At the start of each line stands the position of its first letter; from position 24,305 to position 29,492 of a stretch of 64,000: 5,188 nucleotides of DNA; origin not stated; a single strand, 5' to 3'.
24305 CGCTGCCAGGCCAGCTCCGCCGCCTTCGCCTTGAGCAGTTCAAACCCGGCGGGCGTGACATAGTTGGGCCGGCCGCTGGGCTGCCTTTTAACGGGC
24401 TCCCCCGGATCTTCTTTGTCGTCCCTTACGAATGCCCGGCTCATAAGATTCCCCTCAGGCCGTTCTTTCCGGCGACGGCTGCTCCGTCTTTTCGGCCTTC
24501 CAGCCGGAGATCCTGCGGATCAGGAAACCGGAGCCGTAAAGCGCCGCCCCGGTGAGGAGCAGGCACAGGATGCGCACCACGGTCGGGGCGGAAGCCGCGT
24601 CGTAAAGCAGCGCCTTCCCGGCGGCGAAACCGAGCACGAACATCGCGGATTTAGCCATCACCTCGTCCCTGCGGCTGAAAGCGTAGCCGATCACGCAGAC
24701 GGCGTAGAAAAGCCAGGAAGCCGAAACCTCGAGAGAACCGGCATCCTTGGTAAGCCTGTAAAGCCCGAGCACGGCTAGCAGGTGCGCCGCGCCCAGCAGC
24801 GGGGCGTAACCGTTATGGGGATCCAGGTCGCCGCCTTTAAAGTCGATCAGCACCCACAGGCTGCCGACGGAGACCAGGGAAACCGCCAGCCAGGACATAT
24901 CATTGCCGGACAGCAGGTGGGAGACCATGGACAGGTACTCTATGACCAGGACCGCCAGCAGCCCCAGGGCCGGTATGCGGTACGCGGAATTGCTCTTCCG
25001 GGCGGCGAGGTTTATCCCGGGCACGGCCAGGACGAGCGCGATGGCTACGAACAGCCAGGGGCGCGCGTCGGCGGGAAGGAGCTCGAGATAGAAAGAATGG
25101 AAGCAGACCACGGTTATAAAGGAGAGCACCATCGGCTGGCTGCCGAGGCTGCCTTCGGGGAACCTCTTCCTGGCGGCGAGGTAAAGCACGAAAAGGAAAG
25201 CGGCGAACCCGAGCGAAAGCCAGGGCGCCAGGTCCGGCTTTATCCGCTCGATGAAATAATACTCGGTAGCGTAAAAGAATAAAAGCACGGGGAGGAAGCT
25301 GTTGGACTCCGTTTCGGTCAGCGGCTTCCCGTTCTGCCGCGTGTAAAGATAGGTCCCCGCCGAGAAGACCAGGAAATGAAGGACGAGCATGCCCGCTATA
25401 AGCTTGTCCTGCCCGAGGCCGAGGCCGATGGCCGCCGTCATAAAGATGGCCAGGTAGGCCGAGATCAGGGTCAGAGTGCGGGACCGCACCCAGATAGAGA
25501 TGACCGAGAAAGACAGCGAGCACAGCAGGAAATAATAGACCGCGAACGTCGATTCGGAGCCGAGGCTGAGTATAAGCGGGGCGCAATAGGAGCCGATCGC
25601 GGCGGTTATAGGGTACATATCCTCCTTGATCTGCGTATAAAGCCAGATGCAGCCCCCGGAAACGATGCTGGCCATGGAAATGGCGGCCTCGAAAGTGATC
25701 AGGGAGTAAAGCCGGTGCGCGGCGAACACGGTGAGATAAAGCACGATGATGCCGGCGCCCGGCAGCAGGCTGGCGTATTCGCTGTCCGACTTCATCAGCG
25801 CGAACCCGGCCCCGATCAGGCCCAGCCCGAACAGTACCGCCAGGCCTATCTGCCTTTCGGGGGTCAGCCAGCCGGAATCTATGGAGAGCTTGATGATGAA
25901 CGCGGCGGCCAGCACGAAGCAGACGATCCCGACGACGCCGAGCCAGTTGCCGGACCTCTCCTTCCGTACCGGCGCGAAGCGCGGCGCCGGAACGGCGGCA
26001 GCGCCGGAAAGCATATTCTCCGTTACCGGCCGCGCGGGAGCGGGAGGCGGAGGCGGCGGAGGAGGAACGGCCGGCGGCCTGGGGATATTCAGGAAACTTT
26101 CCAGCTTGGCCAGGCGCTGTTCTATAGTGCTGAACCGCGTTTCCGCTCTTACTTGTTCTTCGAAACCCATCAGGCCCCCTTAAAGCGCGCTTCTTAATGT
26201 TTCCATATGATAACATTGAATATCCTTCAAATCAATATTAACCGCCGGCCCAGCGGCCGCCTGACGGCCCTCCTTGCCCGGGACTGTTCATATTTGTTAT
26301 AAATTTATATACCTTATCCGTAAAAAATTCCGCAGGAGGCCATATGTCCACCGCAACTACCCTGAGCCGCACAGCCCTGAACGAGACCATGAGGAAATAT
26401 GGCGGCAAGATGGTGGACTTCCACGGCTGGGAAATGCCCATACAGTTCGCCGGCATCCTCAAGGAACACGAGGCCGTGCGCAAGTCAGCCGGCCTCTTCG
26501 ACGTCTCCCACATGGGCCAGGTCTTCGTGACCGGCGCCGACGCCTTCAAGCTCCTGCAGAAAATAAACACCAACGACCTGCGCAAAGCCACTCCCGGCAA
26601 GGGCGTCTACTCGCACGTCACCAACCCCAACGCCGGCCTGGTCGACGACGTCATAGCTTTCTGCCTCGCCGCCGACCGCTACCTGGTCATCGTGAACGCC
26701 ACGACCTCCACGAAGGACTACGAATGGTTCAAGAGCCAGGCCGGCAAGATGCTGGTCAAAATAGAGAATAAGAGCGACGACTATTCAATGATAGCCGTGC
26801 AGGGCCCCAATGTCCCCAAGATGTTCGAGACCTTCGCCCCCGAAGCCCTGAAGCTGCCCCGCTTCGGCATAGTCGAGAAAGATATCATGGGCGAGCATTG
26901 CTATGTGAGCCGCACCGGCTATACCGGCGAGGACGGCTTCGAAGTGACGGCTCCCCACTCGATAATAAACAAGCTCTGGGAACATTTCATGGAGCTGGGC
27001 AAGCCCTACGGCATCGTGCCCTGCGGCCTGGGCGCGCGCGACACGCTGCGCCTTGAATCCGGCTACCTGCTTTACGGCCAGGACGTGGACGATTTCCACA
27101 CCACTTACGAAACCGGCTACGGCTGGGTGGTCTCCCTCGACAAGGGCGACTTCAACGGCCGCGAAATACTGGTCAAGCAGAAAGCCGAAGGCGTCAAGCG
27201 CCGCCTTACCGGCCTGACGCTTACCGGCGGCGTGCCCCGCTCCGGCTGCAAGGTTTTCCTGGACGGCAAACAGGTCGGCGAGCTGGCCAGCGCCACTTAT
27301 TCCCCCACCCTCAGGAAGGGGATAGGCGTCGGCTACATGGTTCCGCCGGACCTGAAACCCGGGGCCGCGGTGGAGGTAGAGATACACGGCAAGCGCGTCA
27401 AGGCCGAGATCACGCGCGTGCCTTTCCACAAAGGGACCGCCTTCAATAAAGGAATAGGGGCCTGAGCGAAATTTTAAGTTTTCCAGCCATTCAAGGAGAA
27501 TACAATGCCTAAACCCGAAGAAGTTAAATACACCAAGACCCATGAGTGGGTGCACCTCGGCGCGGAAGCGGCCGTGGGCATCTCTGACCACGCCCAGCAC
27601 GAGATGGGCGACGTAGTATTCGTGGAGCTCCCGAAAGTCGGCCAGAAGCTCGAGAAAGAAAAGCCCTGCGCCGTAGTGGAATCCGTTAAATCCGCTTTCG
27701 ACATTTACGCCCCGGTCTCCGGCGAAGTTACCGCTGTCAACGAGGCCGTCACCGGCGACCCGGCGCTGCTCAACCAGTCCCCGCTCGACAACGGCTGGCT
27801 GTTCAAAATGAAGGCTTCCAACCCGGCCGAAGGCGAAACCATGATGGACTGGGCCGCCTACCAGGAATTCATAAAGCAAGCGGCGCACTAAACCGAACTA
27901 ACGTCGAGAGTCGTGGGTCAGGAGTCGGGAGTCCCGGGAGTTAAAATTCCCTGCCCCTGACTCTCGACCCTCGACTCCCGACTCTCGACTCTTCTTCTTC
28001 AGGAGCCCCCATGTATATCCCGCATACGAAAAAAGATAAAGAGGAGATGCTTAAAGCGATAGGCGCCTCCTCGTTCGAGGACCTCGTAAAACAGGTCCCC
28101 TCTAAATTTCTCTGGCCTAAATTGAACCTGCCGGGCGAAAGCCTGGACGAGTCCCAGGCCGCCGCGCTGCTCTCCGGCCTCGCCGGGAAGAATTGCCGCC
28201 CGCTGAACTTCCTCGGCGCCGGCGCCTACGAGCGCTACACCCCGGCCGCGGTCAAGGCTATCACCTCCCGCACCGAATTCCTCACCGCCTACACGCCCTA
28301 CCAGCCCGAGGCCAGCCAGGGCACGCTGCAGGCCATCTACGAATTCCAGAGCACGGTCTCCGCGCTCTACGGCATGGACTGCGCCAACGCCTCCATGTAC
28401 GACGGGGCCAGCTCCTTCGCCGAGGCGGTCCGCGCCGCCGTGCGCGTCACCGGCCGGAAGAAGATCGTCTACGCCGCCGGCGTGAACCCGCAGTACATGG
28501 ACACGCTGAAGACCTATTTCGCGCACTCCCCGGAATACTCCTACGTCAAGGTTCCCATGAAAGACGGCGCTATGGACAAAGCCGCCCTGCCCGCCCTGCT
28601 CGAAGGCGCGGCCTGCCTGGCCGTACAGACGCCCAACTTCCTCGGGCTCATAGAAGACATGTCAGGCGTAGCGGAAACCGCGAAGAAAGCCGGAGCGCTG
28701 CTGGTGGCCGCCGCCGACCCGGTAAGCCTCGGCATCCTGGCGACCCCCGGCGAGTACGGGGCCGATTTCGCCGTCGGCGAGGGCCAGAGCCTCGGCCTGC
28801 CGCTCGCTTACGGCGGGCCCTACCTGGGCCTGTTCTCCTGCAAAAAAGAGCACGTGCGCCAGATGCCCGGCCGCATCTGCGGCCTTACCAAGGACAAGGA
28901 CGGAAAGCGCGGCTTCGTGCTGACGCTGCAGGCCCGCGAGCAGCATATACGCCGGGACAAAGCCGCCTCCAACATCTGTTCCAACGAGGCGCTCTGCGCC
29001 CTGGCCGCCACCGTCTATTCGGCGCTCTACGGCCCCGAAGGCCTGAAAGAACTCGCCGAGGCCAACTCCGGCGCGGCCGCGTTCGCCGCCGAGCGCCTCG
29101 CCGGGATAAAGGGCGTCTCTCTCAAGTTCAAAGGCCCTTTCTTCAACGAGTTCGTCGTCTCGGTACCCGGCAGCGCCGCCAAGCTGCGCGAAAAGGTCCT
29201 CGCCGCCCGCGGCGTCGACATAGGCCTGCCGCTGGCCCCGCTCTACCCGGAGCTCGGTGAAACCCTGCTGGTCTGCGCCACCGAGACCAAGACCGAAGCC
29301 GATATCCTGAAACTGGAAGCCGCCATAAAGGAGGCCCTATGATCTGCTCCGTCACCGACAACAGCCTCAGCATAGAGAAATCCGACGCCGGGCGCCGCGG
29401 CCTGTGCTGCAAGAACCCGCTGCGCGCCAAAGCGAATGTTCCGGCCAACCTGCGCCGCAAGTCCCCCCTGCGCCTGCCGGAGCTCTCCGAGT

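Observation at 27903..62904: Family of structured intergenic repeats with conserved cores but locus-specific closing helices, always wedged between stop codon and next RBS inside operons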

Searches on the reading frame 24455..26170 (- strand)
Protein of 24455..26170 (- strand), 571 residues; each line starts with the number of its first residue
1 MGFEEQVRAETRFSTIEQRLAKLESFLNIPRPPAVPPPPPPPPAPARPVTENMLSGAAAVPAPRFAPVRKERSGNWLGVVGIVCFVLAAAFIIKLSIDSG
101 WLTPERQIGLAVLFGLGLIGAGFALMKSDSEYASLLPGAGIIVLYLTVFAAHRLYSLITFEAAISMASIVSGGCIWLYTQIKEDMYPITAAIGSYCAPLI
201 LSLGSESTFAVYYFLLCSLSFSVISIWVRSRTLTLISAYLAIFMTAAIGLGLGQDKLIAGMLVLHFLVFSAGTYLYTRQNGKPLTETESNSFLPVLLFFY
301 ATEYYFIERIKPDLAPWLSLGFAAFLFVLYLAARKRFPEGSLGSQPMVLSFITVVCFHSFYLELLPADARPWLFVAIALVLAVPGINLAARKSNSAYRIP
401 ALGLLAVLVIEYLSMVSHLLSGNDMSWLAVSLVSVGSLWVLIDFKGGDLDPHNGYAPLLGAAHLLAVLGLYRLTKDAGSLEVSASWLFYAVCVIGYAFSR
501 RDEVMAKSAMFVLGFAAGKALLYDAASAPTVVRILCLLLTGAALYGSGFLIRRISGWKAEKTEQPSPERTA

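Call 78: search_protein_families(library=pfam, max_evalue=0.00001, proteins=[window:24455-26170:-])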
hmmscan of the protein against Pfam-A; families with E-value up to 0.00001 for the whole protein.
window:24455-26170:- (571 aa): 1 family
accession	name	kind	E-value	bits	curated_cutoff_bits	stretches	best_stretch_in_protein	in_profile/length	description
PF10101.14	DUF2339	-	4.8e-43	148.3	33.6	2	74-473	2-393/659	Predicted membrane protein (DUF2339)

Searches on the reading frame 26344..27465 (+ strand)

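Call 20: search_protein_families(library=pfam, proteins=[window:26344-27465:+])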
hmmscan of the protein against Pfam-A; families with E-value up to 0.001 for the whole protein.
window:26344-27465:+ (373 aa): 2 families
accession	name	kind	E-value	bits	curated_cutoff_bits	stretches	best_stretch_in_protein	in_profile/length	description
PF01571.26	GCV_T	-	3.1e-85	285.9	25.6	1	12-262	1-255/255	Aminomethyltransferase folate-binding domain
PF08669.17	GCV_T_C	-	8.1e-20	70.9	25.9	1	286-363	1-80/80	Glycine cleavage T-protein C-terminal barrel domain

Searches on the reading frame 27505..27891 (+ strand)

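Call 20: search_protein_families(library=pfam, proteins=[window:27505-27891:+])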
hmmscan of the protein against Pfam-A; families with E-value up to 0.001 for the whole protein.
window:27505-27891:+ (128 aa): 2 families
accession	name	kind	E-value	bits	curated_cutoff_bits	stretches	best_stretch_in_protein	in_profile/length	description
PF01597.25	GCV_H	-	5.5e-41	139.7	22.2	1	8-125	2-121/122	Glycine cleavage H-protein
PF00364.28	Biotin_lipoyl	-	0.00036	20.8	22.1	1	43-79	21-57/73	Biotin-requiring enzyme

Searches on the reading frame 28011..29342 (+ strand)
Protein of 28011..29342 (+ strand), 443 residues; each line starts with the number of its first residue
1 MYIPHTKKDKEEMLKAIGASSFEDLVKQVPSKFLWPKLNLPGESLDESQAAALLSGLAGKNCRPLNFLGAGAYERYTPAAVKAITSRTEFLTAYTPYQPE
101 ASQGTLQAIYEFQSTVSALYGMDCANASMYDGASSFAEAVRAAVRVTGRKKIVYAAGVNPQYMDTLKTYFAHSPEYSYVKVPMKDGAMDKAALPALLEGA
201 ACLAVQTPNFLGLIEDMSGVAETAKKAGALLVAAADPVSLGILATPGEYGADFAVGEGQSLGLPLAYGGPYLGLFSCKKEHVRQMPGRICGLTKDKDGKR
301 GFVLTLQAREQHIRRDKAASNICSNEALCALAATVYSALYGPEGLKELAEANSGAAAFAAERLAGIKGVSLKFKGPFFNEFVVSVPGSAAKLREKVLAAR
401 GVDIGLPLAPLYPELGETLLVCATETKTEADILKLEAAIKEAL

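Call 20: search_protein_families(library=pfam, proteins=[window:28011-29342:+])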
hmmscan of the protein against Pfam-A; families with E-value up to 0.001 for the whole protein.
window:28011-29342:+ (443 aa): 1 family
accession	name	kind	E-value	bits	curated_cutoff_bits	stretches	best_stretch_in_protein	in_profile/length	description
PF02347.22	GDC-P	-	1.2e-119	400.4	26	1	2-435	3-425/429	Glycine cleavage system P-protein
